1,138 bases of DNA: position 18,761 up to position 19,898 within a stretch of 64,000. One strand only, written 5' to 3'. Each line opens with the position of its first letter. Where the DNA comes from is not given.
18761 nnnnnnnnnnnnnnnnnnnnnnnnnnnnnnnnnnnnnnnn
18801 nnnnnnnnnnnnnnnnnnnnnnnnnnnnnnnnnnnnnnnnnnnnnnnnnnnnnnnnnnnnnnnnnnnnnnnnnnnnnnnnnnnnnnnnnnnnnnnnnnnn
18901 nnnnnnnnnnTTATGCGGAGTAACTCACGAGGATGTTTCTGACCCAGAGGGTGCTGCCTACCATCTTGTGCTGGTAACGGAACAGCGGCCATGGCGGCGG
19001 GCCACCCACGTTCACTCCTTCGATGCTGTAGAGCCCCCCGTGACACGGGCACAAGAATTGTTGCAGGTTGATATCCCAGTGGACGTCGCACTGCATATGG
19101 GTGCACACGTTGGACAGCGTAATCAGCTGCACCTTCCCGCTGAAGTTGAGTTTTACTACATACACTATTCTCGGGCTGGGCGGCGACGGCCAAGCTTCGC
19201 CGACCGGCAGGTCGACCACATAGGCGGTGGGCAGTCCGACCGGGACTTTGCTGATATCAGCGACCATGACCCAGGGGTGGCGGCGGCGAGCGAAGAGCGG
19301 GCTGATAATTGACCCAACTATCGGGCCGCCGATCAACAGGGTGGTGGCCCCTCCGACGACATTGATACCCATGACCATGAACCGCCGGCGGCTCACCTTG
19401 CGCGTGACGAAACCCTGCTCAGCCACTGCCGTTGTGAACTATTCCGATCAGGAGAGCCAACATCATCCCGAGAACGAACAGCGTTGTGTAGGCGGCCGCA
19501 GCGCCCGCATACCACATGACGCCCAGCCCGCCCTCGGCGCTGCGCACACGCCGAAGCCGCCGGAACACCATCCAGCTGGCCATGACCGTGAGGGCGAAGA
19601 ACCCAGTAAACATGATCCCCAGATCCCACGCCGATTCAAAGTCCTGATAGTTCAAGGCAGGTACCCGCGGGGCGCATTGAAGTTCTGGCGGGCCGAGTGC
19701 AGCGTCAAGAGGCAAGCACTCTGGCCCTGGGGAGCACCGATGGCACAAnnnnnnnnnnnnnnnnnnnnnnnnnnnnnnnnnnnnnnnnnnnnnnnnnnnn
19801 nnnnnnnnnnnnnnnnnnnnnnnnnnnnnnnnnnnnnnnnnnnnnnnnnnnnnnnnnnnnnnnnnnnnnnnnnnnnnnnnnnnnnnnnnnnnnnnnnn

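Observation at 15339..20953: Rieske/cytochrome b module with two CydA-like proteins and no cytochrome c or CydB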

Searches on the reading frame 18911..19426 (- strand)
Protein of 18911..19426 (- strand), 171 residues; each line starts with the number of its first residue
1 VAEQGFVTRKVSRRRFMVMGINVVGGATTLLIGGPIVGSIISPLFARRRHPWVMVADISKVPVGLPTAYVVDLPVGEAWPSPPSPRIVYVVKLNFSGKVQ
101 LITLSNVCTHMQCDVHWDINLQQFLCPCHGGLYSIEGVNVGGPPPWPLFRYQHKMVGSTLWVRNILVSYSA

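Call 3: search_protein_families(library=pfam, proteins=[window:18911-19426:-], max_evalue=0.1)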
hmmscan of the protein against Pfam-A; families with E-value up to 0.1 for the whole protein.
window:18911-19426:- (171 aa): 1 family
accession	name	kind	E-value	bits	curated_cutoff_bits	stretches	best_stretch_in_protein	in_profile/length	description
PF00355.32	Rieske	-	4.1e-06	27.1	20.3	1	98-147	33-83/88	Rieske [2Fe-2S] domain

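Call 4: search_protein_families(library=ncbifam, proteins=[window:18911-19426:-], max_evalue=0.1)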
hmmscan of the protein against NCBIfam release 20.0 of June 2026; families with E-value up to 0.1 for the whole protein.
window:18911-19426:- (171 aa): 6 families
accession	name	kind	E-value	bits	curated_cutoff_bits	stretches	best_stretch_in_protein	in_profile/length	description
NF045928.1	Cytb6fFeSPetC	equivalog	7.1e-14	51.6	250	1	95-153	95-153/179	cytochrome b6-f complex iron-sulfur subunit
NF010001.0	PRK13474.1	subfamily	1.6e-13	50.4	154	1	95-161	94-160/178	cytochrome b6-f complex iron-sulfur subunit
TIGR01416.1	Rieske_proteo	equivalog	2.8e-12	47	97.4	1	96-157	104-169/176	ubiquinol-cytochrome c reductase iron-sulfur subunit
TIGR02694.1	arsenite_ox_S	equivalog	1.2e-05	25.2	95.65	1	72-133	18-83/129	arsenate reductase (azurin) small subunit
NF050121.1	bc1_QcrA_actin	exception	0.00055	19.5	275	1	101-133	240-273/319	cytochrome bc1 complex Rieske iron-sulfur subunit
NF041174.1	SDX_Thmprot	equivalog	0.0059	16.8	170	1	98-143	33-79/109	sulredoxin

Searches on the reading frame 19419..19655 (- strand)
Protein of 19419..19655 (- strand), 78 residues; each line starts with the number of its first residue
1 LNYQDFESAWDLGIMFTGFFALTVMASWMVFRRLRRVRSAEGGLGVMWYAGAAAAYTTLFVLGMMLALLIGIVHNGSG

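Call 52: search_protein_families(library=pfam, proteins=[window:19419-19655:-], max_evalue=0.01)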
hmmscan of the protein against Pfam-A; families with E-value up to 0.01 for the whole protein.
window:19419-19655:- (78 aa): 0 families

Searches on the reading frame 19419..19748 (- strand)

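Call 3: search_protein_families(library=pfam, proteins=[window:19419-19748:-], max_evalue=0.1)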
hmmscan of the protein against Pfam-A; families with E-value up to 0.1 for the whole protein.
window:19419-19748:- (109 aa): 1 family
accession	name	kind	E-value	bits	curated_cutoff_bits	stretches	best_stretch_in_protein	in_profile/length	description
PF19359.4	DUF5936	-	0.012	16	27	1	20-100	30-112/141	Family of unknown function (DUF5936)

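Call 4: search_protein_families(library=ncbifam, proteins=[window:19419-19748:-], max_evalue=0.1)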
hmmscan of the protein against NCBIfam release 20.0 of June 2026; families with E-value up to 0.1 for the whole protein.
window:19419-19748:- (109 aa): 0 families
